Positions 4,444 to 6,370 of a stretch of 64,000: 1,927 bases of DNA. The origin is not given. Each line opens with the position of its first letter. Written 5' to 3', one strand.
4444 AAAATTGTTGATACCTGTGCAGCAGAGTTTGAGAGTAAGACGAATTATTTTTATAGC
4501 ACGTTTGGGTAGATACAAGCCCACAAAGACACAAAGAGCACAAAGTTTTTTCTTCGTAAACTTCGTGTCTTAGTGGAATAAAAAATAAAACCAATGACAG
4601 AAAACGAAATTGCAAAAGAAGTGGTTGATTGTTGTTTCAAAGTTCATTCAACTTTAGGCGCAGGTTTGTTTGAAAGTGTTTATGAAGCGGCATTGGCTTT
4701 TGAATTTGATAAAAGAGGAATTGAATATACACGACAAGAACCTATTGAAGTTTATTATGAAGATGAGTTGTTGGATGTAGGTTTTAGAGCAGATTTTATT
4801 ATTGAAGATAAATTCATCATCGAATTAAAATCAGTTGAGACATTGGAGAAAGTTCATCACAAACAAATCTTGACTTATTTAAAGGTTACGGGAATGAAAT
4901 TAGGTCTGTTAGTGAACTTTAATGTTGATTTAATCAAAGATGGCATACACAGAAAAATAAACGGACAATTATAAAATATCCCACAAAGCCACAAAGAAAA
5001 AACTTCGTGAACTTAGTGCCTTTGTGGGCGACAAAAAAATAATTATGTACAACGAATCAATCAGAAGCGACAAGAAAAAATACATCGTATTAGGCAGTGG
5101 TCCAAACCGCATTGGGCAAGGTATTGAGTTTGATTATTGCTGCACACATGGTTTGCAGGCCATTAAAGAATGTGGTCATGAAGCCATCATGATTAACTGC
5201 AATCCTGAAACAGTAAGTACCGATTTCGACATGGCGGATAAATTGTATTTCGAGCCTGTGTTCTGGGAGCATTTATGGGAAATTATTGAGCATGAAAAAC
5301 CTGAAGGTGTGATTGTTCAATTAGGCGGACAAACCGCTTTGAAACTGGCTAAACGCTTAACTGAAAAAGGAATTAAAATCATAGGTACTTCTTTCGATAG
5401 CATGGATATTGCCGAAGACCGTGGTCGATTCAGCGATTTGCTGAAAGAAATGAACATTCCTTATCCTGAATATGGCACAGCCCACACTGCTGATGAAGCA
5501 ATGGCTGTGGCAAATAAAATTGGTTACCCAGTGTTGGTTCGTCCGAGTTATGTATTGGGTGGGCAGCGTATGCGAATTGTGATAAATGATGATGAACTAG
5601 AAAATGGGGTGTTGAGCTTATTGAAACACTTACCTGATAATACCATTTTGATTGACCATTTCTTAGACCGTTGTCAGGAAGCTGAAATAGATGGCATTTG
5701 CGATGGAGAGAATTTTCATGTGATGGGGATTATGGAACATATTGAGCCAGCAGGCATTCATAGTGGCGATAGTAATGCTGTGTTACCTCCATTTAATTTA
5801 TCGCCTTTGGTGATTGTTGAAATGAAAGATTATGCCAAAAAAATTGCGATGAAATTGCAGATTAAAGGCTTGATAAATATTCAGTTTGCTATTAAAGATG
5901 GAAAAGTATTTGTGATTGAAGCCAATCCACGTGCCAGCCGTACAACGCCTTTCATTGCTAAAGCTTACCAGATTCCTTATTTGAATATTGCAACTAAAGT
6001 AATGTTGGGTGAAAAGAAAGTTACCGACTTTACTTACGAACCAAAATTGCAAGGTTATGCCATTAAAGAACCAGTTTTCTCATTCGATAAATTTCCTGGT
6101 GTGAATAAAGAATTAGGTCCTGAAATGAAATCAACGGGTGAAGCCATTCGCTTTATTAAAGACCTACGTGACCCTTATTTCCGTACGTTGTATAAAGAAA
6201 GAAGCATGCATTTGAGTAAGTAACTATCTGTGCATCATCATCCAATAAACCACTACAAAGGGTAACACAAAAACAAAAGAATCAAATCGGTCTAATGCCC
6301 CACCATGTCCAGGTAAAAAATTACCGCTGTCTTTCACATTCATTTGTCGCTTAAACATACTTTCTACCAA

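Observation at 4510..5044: carB is cut in two exactly at its inter-domain linker by a ~0.5-kb GxxExxY (PD-(D/E)XK-like) gene cassette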

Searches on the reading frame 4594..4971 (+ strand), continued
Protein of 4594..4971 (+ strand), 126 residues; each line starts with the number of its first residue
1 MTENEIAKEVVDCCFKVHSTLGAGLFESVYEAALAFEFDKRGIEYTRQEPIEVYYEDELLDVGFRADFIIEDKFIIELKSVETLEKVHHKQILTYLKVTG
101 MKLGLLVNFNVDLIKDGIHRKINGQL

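Call 46: fold_search(model_id=the predicted structure, library=pdb)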
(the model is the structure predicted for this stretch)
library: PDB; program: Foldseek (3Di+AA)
matches with E <= 10: 572; with E <= 0.001: 1
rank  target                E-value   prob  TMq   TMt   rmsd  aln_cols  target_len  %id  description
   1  3syy                  9.2e-04  0.97  0.37  0.26  13.5       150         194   15  Crystal Structure of an alkaline exonuclease (LHK-Exo) from Laribacter hongkongensis (released 2012-02-15)
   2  3sz4                  1.5e-03  0.99  0.45  0.31  12.5       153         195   15  Crystal Structure of LHK-Exo in complex with dAMP (released 2012-02-15)
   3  4ic1_A                3.0e-03  1.00  0.48  0.33   5.0       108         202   26  Crystal structure of SSO0001 (released 2013-01-16)
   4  6p4o_F                3.0e-03  0.99  0.42  0.13   6.3        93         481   20  Complex of XPB helicase with Bax1 endonuclease from Sulfurisphaera tokodaii at 3.15 Angstroms resolution (released 2020-06-03)
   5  4ic1_D                3.2e-03  0.99  0.49  0.34  12.1       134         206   22  Crystal structure of SSO0001 (released 2013-01-16)
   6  4ic1_B                3.9e-03  0.97  0.47  0.32  12.3       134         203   25  Crystal structure of SSO0001 (released 2013-01-16)
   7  4ic1_G                4.8e-03  0.99  0.47  0.32   5.0       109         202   27  Crystal structure of SSO0001 (released 2013-01-16)
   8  3sm4_B                5.8e-03  0.96  0.46  0.29  16.1       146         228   12  Crystal Structure of the K131A Mutant of Lambda Exonuclease in Complex with a 5'-Phosphorylated 14-mer/12-mer Duplex a (released 2011-07-20)
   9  6m9k_B                7.1e-03  0.94  0.46  0.29  14.7       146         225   14  Crystal structure of lambda exonuclease in complex with the Red beta C-terminal domain (released 2019-01-02)
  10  3slp_A                9.8e-03  0.93  0.47  0.29  15.1       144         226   12  Crystal Structure of Lambda Exonuclease in Complex with a 12 BP Symmetric DNA Duplex (released 2011-07-20)
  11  9y1l_B                1.1e-02  0.85  0.35  0.30   6.8       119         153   17  Crystal Structure of Putative Restriction Endonuclease Domain-Containing Protein from Leptospirillum ferriphilum YSK (released 2025-09-10)
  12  6p4w_D                1.2e-02  0.97  0.42  0.17   5.9        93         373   20  XPB helicase in a complex with truncated Bax1 from Sulfurisphaera tokodaii at 2.96 Angstrom resolution (released 2020-06-03)
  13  1avq_A                1.2e-02  0.91  0.45  0.28  15.2       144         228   13  TOROIDAL STRUCTURE OF LAMBDA EXONUCLEASE DETERMINED AT 2.4 ANGSTROMS (released 1998-03-18)
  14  6p4o_D                2.0e-02  0.96  0.39  0.12   4.2        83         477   20  Complex of XPB helicase with Bax1 endonuclease from Sulfurisphaera tokodaii at 3.15 Angstroms resolution (released 2020-06-03)
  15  9y1l_A                2.8e-02  0.66  0.34  0.29   9.6       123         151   14  Crystal Structure of Putative Restriction Endonuclease Domain-Containing Protein from Leptospirillum ferriphilum YSK (released 2025-09-10)
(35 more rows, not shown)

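Call 63: search_protein_representatives(protein=window:4594-4971:+)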
Query: 126 residues. Proteins with E-value up to 0.001 (for the whole library): 19155; up to 1e-10: 5729; up to 1e-30: 49. The best 150 are listed.
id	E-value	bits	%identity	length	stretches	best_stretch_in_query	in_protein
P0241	3.7e-43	162.8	36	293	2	2-124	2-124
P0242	3.1e-42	159.9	59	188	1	1-125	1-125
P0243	3.9e-42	159.5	60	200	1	1-124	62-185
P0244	2.0e-39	150.8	36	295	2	4-123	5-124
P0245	2.5e-39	150.5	56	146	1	1-124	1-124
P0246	6.1e-39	149.2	57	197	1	1-124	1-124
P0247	1.0e-38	148.5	56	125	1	1-123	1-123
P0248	2.4e-38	147.3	60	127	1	1-123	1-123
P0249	3.4e-38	146.8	39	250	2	5-112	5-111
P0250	1.5e-37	144.8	59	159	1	1-124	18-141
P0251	1.5e-37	144.7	56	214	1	1-124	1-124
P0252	1.7e-37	144.6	34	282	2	5-122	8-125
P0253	2.2e-37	144.2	34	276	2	2-122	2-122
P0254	4.9e-37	143.1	37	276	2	4-124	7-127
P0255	4.3e-35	136.8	37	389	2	10-110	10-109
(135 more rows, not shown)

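Call 82: search_solved_structures(query=A3, max_evalue=1)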
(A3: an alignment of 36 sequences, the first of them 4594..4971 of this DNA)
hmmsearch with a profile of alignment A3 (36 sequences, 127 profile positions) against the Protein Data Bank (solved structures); distinct sequences matched with E-value up to 1: 1.
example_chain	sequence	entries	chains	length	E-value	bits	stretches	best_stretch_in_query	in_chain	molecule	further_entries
6ewl_A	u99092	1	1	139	0.58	13.6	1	32-108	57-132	Centrosomal protein 120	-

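Call 85: search_dna_similar(query=window:4594-4971:+, collection=phages, mode=protein, max_rows=10)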
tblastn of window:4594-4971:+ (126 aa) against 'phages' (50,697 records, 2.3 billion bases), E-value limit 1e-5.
No match.

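Call 86: search_dna_similar(query=window:4594-4971:+, collection=plasmids, mode=protein, max_rows=12)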
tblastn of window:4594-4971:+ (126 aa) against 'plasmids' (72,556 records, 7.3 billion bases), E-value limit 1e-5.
Records with a match: 8; places in all: 10; records where one place covers at least 80% of the query: 8.
Best place of each record, by identity: <60% 8.
By first word of the organism name: Gemmatirosa 1; Bernardetia 1; Bacteroides 1; Sphingomonas 1; Fusobacteria 1; Treponema 1; Persicobacter 1; Prevotella 1.
By predicted mobility (MOB-suite, as given by PLSDB): non-mobilizable 8.
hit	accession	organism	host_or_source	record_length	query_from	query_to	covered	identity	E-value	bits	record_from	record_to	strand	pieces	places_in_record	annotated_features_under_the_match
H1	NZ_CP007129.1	Gemmatirosa kalamazoonensis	-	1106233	1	123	94%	47.9%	1e-22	129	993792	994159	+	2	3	record has no annotation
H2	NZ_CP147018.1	Bernardetia sp. Wsw4-3y2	Red alga,Red algae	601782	1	122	97%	45.5%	2e-28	115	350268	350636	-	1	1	GxxExxY protein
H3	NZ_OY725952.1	Bacteroides finegoldii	-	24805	4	122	94%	45.4%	4e-27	111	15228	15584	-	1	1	GxxExxY protein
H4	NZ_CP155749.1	Sphingomonas parapaucimobilis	Chinese cabbage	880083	6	123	94%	42.4%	3e-25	105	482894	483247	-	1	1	GxxExxY protein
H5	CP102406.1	Fusobacteria bacterium ZRK30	pure culture,cold seep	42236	1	109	87%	40.4%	3e-21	94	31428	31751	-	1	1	GxxExxY protein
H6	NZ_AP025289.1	Treponema saccharophilum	-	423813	9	115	85%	41.1%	6e-20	91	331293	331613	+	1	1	GxxExxY protein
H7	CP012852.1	Persicobacter sp. JZB09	cell culture,soil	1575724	1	111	88%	33.9%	9e-15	76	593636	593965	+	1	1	none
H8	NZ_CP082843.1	Prevotella nigrescens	-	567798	9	126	94%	30.0%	3e-13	72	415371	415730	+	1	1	GxxExxY protein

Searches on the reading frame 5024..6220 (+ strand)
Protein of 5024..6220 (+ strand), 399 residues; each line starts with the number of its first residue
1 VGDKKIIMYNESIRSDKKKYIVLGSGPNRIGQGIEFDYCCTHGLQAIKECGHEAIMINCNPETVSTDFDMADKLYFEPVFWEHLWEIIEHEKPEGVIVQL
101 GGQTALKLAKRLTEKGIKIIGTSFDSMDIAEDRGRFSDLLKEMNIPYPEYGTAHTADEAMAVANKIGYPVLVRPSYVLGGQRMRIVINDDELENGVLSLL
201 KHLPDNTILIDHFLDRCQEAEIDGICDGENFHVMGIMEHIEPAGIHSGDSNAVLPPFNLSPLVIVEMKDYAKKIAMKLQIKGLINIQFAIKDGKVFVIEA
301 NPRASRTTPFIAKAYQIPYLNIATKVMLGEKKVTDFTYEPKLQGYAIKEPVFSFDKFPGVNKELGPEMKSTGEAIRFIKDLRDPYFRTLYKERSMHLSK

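Call 3: search_protein_families(library=pfam, proteins=[window:5024-6220:+], max_evalue=0.01)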
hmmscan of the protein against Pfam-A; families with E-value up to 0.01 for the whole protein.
window:5024-6220:+ (399 aa): 8 families
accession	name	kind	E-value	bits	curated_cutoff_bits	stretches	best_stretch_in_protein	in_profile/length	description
PF25596.1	CPSase_L_D1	-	8.5e-48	161.5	27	1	16-128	1-117/118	Carbamoyl phosphate synthase preATP-grasp domain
PF02786.22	CPSase_L_D2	-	1e-30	107.3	19.8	1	132-331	1-207/211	Carbamoyl-phosphate synthase L chain, ATP binding domain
PF07478.18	Dala_Dala_lig_C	-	1.3e-08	35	24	1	142-302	4-174/204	D-ala D-ala ligase C-terminus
PF02222.28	ATP-grasp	-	2.6e-08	34.1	27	1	139-304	2-163/179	ATP-grasp domain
PF02655.19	ATP-grasp_3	-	2.4e-05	24.9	23.2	1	132-304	3-157/160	ATP-grasp domain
PF15632.11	ATPgrasp_Ter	-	5.4e-05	23.4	29.1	1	267-330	49-111/131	ATP-grasp in the biosynthetic pathway with Ter operon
PF13549.11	ATP-grasp_5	-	0.00021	21.2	27.6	1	137-172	16-51/221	ATP-grasp domain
PF01071.24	GARS_A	-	0.00033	21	27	1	138-237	8-111/194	Phosphoribosylglycinamide synthetase, ATP-grasp (A) domain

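Call 4: search_protein_families(library=ncbifam, proteins=[window:5024-6220:+], max_evalue=0.01)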
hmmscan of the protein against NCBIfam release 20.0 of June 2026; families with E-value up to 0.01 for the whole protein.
window:5024-6220:+ (399 aa): 40 families (the best 25 are shown)
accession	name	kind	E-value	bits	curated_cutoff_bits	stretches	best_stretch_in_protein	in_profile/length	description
NF003671.0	PRK05294.1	equivalog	3.4e-167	558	599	1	10-390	544-925/1058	carbamoyl-phosphate synthase large subunit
TIGR01369.1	CPSaseII_lrg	equivalog_domain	2.4e-150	502.2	1027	1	10-392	547-932/1052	carbamoyl-phosphate synthase (glutamine-hydrolyzing) large subunit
NF009402.0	PRK12767.1-1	equivalog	2.1e-19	69.5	218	1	47-312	23-284/329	carbamoyl phosphate synthase-like protein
NF006406.0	PRK08654.1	equivalog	1.1e-13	50.6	739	1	107-330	90-318/499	acetyl-CoA carboxylase biotin carboxylase subunit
TIGR01142.1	purT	equivalog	3.3e-13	49.3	502.15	1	82-311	52-279/380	phosphoribosylglycinamide formyltransferase 2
NF053643.1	Ddl_archaea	equivalog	1.3e-12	47.4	500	1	48-336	19-304/367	putative pseudomurein biosynthesis ATP-grasp protein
NF006766.0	PRK09288.1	equivalog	1.3e-12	47.2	339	1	82-307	65-288/396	formate-dependent phosphoribosylglycinamide formyltransferase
TIGR01235.1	pyruv_carbox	equivalog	2e-12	45.5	1114.45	1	107-305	90-294/1143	pyruvate carboxylase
NF006286.0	PRK08462.1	equivalog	4.2e-12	45.7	740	1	114-229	99-220/445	acetyl-CoA carboxylase biotin carboxylase subunit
NF006367.0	PRK08591.1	subfamily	2.7e-11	42.9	597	1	107-347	90-335/451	acetyl-CoA carboxylase biotin carboxylase subunit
NF009554.0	PRK12999.1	equivalog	2.9e-11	41.9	965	1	107-303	94-296/1147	pyruvate carboxylase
NF004085.0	PRK05586.1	equivalog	3.1e-11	42.8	723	1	107-348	90-336/448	acetyl-CoA carboxylase biotin carboxylase subunit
TIGR00514.1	accC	equivalog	6.9e-11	41.6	626.5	1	108-348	91-336/449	acetyl-CoA carboxylase biotin carboxylase subunit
TIGR03909.1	pyrrolys_PylC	equivalog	5.1e-10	38.6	248.3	1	48-311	19-260/374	3-methylornithine--L-lysine ligase PylC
TIGR01205.1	D_ala_D_alaTIGR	subfamily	2.6e-09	36.5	245.65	1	115-303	89-286/318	D-alanine--D-alanine ligase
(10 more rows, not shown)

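Call 69: list_cluster_members(proteins=[P0019, window:5045-6220:+, window:4594-4971:+])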
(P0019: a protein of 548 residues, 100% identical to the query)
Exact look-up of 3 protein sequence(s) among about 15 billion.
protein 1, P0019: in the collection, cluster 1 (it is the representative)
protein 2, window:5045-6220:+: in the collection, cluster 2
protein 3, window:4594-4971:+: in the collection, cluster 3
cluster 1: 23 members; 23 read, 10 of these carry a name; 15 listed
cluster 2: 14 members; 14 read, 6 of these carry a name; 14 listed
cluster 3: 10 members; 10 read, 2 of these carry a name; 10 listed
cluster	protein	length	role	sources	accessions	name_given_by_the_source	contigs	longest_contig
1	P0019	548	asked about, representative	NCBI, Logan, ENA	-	-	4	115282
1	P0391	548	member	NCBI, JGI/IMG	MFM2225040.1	MAG: carbamoyl-phosphate synthase large subunit [Bacteroidota bacterium] | carbamoyl-phosphate synthase large subunit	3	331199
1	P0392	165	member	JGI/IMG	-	carbamoyl-phosphate synthase large subunit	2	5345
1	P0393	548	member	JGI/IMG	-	carbamoyl-phosphate synthase large subunit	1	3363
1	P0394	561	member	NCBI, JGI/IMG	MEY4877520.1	MAG: carbamoyl-phosphate synthase large subunit [Bacteroidota bacterium] | carbamoyl-phosphate synthase large subunit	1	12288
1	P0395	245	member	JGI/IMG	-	carbamoyl-phosphate synthase large subunit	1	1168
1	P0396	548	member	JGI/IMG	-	carbamoyl-phosphate synthase large subunit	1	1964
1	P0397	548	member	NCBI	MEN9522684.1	MAG: hypothetical protein RL065_1061 [Bacteroidota bacterium]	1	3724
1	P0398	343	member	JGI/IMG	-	carbamoyl-phosphate synthase large subunit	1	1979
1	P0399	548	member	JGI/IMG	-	carbamoyl-phosphate synthase large subunit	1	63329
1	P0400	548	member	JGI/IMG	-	carbamoyl-phosphate synthase large subunit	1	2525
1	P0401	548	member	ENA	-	-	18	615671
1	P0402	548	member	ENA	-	-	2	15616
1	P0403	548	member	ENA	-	-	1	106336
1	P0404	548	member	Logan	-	-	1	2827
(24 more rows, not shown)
